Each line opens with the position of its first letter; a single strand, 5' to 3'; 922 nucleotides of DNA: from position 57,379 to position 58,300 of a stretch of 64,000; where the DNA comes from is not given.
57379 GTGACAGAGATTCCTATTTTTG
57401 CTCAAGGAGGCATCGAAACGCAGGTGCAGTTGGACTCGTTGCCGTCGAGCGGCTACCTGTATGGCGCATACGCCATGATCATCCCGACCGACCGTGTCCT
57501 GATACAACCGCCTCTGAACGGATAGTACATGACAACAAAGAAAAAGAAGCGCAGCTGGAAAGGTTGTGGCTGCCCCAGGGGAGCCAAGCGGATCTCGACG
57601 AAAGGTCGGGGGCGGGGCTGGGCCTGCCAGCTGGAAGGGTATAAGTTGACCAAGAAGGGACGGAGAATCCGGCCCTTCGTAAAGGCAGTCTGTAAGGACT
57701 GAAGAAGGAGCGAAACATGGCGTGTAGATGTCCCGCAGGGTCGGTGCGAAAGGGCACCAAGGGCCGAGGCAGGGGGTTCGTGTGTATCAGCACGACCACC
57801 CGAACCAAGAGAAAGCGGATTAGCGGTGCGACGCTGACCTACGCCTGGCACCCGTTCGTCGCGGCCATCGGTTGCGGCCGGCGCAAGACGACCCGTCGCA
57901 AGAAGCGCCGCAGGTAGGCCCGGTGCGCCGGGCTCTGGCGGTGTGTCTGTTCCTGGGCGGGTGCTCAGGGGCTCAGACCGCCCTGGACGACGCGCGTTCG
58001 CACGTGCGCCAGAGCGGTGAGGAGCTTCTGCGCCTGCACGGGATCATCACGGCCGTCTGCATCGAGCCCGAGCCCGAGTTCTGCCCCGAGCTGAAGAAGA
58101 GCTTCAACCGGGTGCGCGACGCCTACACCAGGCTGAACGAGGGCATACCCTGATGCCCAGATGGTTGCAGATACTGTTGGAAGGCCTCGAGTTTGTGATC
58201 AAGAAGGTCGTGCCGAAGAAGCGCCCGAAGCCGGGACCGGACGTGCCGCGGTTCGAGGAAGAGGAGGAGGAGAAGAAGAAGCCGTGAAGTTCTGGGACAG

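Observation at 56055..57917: Three small Arg/Lys-rich cysteine-ribbon ORFs in the virion module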

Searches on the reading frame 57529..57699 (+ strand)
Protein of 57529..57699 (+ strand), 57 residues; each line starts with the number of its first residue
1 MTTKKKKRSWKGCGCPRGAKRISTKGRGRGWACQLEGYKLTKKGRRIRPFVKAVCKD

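Call 6: search_protein_families(library=pfam, proteins=[window:57529-57699:+], max_evalue=1)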
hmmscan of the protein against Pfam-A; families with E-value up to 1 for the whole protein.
seq(57 aa): 0 families

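Call 8: search_protein_families(library=phrogs, proteins=[window:57529-57699:+], max_evalue=1)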
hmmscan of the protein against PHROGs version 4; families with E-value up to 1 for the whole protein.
seq(57 aa): 0 families

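Call 40: search_protein_representatives(alignment_id=A3)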
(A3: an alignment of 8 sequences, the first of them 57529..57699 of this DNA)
Query: 8 sequences, 56 profile positions. Proteins with E-value up to 0.001 (for the whole library): 32; up to 1e-10: 10; up to 1e-30: 0. The best 32 are listed.
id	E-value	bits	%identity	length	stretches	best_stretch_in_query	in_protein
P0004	2.2e-20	88.8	-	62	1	1-55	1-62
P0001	2.2e-19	85.6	-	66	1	9-56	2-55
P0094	4.4e-17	78.3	-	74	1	3-55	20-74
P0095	3.6e-15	72.1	-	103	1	2-55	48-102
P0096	4.9e-15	71.7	-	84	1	1-55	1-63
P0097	3.7e-13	65.7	-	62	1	3-56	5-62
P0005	1.7e-12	63.6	-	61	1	5-55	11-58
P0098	2.8e-12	62.9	-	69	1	7-54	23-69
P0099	1.0e-11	61.1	-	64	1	5-54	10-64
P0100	3.7e-11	59.3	-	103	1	3-55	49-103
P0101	1.4e-10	57.4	-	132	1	2-55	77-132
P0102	2.8e-10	56.5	-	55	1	7-54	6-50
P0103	3.4e-10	56.2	-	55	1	6-55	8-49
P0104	6.9e-10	55.2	-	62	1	1-54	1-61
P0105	2.1e-09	53.7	-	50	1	1-55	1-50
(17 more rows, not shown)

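Call 51: predict_structure(alignment_id=A6)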
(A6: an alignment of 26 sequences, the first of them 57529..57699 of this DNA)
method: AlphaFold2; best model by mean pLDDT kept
length: 57 residues; sequences in the alignment: 26
mean_pLDDT: 78.1   pTM: 0.52
mean pLDDT of the five models: 78.1, 76.9, 76.5, 74.5, 74.4
residues with pLDDT >= 90: 9; 70-90: 33; 50-70: 9; < 50: 6
segments of 3 or more residues with pLDDT < 50: 4-7
pLDDT, mean of each block of 10 residues (from residue 1): 50 83 79 89 89 78
secondary structure, 60 per line:
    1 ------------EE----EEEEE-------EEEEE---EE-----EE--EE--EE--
elements in order: E19-23 E31-35

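Call 54: search_dna_similar(query=window:57529-57699:+, collection=phages, mode=protein, max_rows=30, max_evalue=1)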
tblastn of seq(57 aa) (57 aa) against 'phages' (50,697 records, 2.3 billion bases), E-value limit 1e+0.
Records with a match: 9; places in all: 9; records where one place covers at least 80% of the query: 0.
Best place of each record, by identity: <60% 9.
By first word of the organism name: Gordonia 8; Pseudomonas 1.
By host as written in the record: Gordonia terrae 3612 6; Gordonia terrae CAG3 2; Pseudomonas aeruginosa PA14 1.
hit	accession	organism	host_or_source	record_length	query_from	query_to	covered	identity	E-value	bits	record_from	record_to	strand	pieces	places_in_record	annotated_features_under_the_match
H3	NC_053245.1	Gordonia phage Ali17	Gordonia terrae CAG3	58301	14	55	74%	41.3%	5e-1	32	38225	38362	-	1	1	41: membrane protein | 42: lysin B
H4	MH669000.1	Gordonia phage Ali17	Gordonia terrae CAG3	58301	14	55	74%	41.3%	5e-1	32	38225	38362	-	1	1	41: hypothetical protein | 42: lysin B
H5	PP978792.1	Gordonia phage Inspectinfecti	Gordonia terrae 3612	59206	14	55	74%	41.3%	5e-1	32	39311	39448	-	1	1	44: membrane protein | 45: lysin B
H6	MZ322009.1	Gordonia phage Hans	Gordonia terrae 3612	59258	14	55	74%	41.3%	5e-1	32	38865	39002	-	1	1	45: membrane protein | 46: lysin B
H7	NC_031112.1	Gordonia phage Phinally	Gordonia terrae 3612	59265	14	55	74%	41.3%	8e-1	32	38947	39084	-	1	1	43: membrane protein | 44: hypothetical protein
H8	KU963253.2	Gordonia phage Phinally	Gordonia terrae 3612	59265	14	55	74%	41.3%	8e-1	32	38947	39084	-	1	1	43: hypothetical protein | 44: hypothetical protein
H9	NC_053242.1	Gordonia phage Leonard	Gordonia terrae 3612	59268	14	55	74%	41.3%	8e-1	32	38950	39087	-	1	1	43: membrane protein | 44: lysin B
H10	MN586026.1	Gordonia phage Leonard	Gordonia terrae 3612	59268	14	55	74%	41.3%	8e-1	32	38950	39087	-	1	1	43: hypothetical protein | 44: lysin B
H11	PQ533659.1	Pseudomonas phage Meadow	Pseudomonas aeruginosa PA14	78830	13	49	65%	41.0%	3e-1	33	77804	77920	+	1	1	hypothetical protein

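Call 59: find_related_loci(query=A3, collection=genome_contigs, flank=10000)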
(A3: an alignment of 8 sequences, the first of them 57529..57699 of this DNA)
Query A3 (57 aa) in genome_contigs; peptide patterns used: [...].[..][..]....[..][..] (x = any residue, [..] = any of these).
129 stretches matched a pattern; 3 encode a relative of the query (tblastn E <= 1e-3); 3 distinct loci.
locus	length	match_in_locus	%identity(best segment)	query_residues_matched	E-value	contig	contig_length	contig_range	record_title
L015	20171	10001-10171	49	3-56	1e-12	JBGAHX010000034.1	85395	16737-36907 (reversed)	MAG: Gemmatimonadaceae bacterium isolate MAG_MBR_H125.88 MBRH125-88_opera_contig_1339, whole genome shotgun sequence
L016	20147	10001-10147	53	11-56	1e-11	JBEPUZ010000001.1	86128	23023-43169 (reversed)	MAG: Actinomycetota bacterium isolate 22E.metabat2_refined.036 NODE_223_length_86128_cov_16.712279, whole genome shotgun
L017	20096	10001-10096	58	12-54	3e-9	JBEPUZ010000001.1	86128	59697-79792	MAG: Actinomycetota bacterium isolate 22E.metabat2_refined.036 NODE_223_length_86128_cov_16.712279, whole genome shotgun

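Call 62: search_protein_families(library=pfam, proteins=[L016:1664-2692:+, L016:3039-5267:+, L017:1094-1846:+, L017:2633-3358:+, L017:4844-5581:+, L017:5605-6513:+, L017:6375-8600:+, L017:8610-9575:+, L017:13828-14994:+, L017:15626-16198:+], max_evalue=0.01)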
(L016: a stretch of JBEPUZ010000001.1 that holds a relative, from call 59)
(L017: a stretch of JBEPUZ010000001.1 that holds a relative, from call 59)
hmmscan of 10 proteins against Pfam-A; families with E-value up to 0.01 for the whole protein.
L016:1664-2692:+ (342 aa): 0 families

L016:3039-5267:+ (742 aa): 1 family
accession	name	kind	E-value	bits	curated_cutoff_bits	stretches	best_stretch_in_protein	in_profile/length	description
PF00476.26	DNA_pol_A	-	6.4e-16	58.7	34.3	1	413-711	103-372/381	DNA polymerase family A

L017:1094-1846:+ (250 aa): 0 families

L017:2633-3358:+ (241 aa): 0 families

L017:4844-5581:+ (245 aa): 1 family
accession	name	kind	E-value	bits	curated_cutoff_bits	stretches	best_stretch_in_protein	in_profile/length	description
PF09374.15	PG_binding_3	-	0.00019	22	24.6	1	90-124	3-35/76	Predicted Peptidoglycan domain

L017:5605-6513:+ (302 aa): 0 families

L017:6375-8600:+ (741 aa): 0 families

L017:8610-9575:+ (321 aa): 0 families

L017:13828-14994:+ (388 aa): 0 families

L017:15626-16198:+ (190 aa): 1 family
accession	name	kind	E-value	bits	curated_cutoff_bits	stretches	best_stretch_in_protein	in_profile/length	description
PF11860.13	Muramidase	-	3e-11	44.3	22.3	1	16-187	4-172/175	N-acetylmuramidase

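Call 65: search_solved_structures(query=A6, max_evalue=10, show_alignments=2)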
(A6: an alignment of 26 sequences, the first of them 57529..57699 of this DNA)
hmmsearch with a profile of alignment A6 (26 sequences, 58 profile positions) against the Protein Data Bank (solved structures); distinct sequences matched with E-value up to 10: 5.
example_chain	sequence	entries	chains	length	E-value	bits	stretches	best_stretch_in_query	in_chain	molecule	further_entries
4rvz_Z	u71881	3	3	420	0.079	16.4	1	14-40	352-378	tRNA(Ile2) 2-agmatinylcytidine synthetase TiaS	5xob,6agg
3amt_A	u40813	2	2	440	0.083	16.3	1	14-40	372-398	Putative uncharacterized protein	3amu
3c9a_A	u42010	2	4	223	0.45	13.9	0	9-24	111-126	Protein giant-lens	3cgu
4h79_A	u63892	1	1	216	1.2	12.6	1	13-40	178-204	CRISPR-associated protein, Cse2 family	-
2qpw_A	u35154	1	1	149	1.7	12.1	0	29-57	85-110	PR domain zinc finger protein 2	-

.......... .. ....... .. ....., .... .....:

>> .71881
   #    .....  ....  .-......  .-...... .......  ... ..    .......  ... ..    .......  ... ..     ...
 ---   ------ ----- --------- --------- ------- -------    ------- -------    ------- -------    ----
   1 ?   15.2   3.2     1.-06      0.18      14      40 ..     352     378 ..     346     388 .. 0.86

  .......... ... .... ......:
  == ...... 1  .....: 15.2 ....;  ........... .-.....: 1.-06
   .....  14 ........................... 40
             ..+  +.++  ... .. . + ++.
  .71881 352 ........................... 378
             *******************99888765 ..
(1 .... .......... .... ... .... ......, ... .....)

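Call 69: fold_search(model_id=the predicted structure, library=pdb)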
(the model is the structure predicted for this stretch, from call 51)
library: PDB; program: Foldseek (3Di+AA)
matches with E <= 10: 121; with E <= 0.001: 0
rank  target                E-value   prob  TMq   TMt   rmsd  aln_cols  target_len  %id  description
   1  1vde_A                1.3e+00  0.14  0.24  0.05   7.1        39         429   18  PI-SCEI, A HOMING ENDONUCLEASE WITH PROTEIN SPLICING ACTIVITY (released 1998-04-08)
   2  1vde_B                2.2e+00  0.12  0.24  0.05   7.2        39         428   18  PI-SCEI, A HOMING ENDONUCLEASE WITH PROTEIN SPLICING ACTIVITY (released 1998-04-08)
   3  1jva_A                2.2e+00  0.06  0.19  0.05   7.4        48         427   23  CRYSTAL STRUCTURE OF THE VMA1-DERIVED ENDONUCLEASE BEARING THE N AND C EXTEIN PROPEPTIDES (released 2002-08-29)
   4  1jva_B                2.3e+00  0.08  0.25  0.05   7.6        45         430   24  CRYSTAL STRUCTURE OF THE VMA1-DERIVED ENDONUCLEASE BEARING THE N AND C EXTEIN PROPEPTIDES (released 2002-08-29)
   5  3udg_A                2.3e+00  0.08  0.23  0.08   7.9        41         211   15  Structure of Deinococcus radiodurans SSB bound to ssDNA (released 2012-05-16)
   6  1lws_A                3.0e+00  0.07  0.26  0.06   8.0        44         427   27  Crystal structure of the intein homing endonuclease PI-SceI bound to its recognition sequence (released 2002-09-27)
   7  3edl_D                3.2e+00  0.11  0.31  0.08   6.9        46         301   13  Kinesin13-Microtubule Ring complex (released 2009-01-20)
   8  1v8j                  3.2e+00  0.11  0.29  0.06   7.1        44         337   11  The Crystal Structure of the Minimal Functional Domain of the Microtubule Destabilizer KIF2C Complexed with Mg-ADP (released 2004-03-02)
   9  1gpp                  3.2e+00  0.08  0.25  0.08   7.4        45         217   24  Crystal structure of the S.cerevisiae Homing Endonuclease PI-SceI Domain I (released 2002-09-19)
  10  1ef0_B                3.2e+00  0.08  0.25  0.05   7.4        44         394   25  CRYSTAL STRUCTURE OF PI-SCEI MINIPRECURSOR (released 2000-06-07)
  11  1v8k                  3.4e+00  0.11  0.29  0.07   7.1        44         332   11  The Crystal Structure of the Minimal Functional Domain of the Microtubule Destabilizer KIF2C Complexed with Mg-AMPPNP (released 2004-03-02)
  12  4xaq_A                3.6e+00  0.16  0.33  0.05   2.4        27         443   15  mGluR2 ECD and mGluR3 ECD with ligands (released 2015-02-04)
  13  4usg_A                3.6e+00  0.12  0.30  0.27   4.0        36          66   14  Crystal structure of PC4 W89Y mutant complex with DNA (released 2015-03-18)
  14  7t4r_N                3.6e+00  0.09  0.27  0.12   4.6        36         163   19  CryoEM structure of the HCMV Pentamer gH/gL/UL128/UL130/UL131A in complex with THBD and neutralizing fabs MSL-109 and  (released 2022-03-23)
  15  1pcf_A                3.8e+00  0.11  0.26  0.24   4.3        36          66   14  HUMAN TRANSCRIPTIONAL COACTIVATOR PC4 C-TERMINAL DOMAIN (released 1998-03-18)
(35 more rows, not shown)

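Call 115: search_protein_families(library=ncbifam, proteins=[window:57529-57699:+], max_evalue=1)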
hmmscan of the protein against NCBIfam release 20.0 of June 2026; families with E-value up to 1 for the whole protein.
seq(57 aa): 0 families

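Call 122: find_related_loci(query=A3, collection=viral_contigs, flank=6000)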
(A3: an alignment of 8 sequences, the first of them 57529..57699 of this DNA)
Query A3 (57 aa) in viral_contigs; peptide patterns used: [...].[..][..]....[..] (x = any residue, [..] = any of these).
25 stretches matched a pattern, but none encodes a relative of the query by tblastn (E <= 1e-3).

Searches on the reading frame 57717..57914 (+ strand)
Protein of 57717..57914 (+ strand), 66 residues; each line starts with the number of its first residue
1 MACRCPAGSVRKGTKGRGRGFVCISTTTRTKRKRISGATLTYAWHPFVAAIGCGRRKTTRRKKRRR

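Call 6: search_protein_families(library=pfam, proteins=[window:57717-57914:+], max_evalue=1)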
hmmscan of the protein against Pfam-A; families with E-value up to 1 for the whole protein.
seq(66 aa): 0 families

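Call 8: search_protein_families(library=phrogs, proteins=[window:57717-57914:+], max_evalue=1)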
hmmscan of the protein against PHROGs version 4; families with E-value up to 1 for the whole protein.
seq(66 aa): 0 families

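Call 14: find_homologous_proteins(query=A2, max_evalue=10)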
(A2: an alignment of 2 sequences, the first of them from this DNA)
Query A2 (2 sequences) (66 aa, profile of the alignment): 6 proteins with E <= 10 among 13 candidates.
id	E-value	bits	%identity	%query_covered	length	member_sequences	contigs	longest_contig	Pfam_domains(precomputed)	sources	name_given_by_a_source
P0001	4.2e-29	119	93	82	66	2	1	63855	-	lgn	-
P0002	4.1e-20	90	76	82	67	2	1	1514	-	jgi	jgi:hypothetical protein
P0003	1.7e-19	88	40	76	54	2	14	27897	-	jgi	jgi:hypothetical protein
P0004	3.1e-13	68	55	77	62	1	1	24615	-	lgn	-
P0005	9.4e-4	37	50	45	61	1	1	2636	-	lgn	-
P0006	2.3e-3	36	43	74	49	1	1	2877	-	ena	-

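Call 16: find_encoding_contigs(protein=P0001, flank=10000, max_places=3)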
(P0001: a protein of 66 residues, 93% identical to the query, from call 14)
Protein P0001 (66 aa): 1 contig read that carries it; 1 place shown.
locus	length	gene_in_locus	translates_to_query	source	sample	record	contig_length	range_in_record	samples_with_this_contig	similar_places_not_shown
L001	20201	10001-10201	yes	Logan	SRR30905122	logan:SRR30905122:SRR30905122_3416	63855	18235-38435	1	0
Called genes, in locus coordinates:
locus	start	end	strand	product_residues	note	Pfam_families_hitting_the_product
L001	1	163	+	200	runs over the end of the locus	-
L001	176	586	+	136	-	-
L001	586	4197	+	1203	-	-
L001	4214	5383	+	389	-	-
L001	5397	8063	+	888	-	-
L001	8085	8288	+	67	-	-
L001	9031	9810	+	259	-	-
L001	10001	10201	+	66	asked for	-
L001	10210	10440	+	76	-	-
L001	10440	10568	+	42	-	-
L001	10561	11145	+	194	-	-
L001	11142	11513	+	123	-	-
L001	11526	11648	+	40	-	-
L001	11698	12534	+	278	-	-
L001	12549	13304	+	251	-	-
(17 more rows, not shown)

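Call 17: find_encoding_contigs(protein=P0003, flank=10000, max_places=6)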
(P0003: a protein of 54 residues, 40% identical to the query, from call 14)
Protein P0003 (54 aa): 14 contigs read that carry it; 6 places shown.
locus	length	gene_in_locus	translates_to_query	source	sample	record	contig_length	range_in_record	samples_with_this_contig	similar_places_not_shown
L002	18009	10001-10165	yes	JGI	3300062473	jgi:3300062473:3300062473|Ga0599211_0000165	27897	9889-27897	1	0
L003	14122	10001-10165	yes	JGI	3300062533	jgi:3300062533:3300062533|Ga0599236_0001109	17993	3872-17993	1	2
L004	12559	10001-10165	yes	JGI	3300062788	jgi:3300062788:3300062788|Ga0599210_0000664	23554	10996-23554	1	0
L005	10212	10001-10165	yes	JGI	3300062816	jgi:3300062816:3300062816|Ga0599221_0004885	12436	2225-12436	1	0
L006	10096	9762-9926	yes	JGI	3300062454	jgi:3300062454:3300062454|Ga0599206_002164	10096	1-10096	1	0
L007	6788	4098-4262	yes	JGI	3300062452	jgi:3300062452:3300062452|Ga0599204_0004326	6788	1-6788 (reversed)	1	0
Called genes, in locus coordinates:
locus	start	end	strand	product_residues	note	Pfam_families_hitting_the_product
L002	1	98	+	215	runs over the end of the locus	-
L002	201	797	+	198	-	-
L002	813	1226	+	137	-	-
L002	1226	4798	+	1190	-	-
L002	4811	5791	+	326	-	-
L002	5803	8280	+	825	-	-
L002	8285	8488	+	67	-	-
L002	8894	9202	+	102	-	-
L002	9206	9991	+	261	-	-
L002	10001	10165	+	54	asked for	-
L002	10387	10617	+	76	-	-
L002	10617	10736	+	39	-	-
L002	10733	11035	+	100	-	-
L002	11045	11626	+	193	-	-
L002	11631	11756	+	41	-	-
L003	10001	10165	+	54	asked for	-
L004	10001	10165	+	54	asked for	-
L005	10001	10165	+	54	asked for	-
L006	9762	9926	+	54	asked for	-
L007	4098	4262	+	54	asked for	-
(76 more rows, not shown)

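Call 18: find_encoding_contigs(protein=P0004, flank=10000, max_places=3)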
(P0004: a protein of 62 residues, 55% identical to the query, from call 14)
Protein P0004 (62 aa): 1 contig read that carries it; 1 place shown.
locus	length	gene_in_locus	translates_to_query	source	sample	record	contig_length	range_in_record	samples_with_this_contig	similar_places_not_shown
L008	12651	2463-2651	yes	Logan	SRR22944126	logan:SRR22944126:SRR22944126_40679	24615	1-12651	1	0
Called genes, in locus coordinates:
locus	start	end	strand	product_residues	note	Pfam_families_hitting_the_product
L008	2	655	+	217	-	?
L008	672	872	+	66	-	-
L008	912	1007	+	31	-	-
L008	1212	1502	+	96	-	-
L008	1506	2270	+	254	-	-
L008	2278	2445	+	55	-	-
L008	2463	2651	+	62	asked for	-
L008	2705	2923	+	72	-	-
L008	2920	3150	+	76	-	-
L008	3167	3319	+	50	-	-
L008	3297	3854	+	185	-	PF04002:RadC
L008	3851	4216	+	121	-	-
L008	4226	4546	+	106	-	-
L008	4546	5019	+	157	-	-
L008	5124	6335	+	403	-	PF00657:Lipase_GDSL (weak), PF03629:SASA, PF13472:Lipase_GDSL_2 (weak)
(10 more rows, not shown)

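Call 25: find_encoding_contigs(protein=P0005, flank=5000, max_places=3)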
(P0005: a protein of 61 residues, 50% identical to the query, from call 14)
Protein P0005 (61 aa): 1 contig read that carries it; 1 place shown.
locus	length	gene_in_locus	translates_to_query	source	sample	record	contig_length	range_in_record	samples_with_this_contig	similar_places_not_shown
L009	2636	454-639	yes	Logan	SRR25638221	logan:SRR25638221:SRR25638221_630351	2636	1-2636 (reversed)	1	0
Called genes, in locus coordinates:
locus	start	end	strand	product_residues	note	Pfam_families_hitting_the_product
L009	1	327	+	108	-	?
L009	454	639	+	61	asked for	-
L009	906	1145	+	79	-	-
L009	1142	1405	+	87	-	-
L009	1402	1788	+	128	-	-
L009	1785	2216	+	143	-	-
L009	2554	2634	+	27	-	?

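Call 26: find_encoding_contigs(protein=P0006, flank=5000, max_places=3)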
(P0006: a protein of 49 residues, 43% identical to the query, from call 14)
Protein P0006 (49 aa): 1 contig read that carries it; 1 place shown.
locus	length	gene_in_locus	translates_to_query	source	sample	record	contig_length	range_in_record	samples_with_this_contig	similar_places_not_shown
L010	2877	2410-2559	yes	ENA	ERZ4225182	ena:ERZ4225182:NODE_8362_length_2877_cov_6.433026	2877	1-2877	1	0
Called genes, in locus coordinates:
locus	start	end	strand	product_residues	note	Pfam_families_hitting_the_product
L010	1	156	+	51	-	?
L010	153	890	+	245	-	PF01555:N6_N4_Mtase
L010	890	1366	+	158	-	-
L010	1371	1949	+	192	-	-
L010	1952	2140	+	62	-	-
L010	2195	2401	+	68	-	-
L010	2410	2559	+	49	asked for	-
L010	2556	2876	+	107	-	?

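Call 115: search_protein_families(library=ncbifam, proteins=[window:57717-57914:+], max_evalue=1)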
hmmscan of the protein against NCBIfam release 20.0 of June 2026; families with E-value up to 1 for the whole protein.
seq(66 aa): 0 families

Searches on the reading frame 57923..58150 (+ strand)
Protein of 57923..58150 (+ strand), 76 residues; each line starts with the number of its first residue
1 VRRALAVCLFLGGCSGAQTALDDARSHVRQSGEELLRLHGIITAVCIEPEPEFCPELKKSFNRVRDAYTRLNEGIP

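Call 115: search_protein_families(library=ncbifam, proteins=[window:57923-58150:+], max_evalue=1)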
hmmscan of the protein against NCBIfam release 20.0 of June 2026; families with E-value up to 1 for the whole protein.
window:57923-58150:+ (76 aa): 1 family
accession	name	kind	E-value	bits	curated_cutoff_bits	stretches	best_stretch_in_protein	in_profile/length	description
NF007006.0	PRK09469.1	equivalog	0.21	10.1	845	1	23-54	104-134/469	glutamate--ammonia ligase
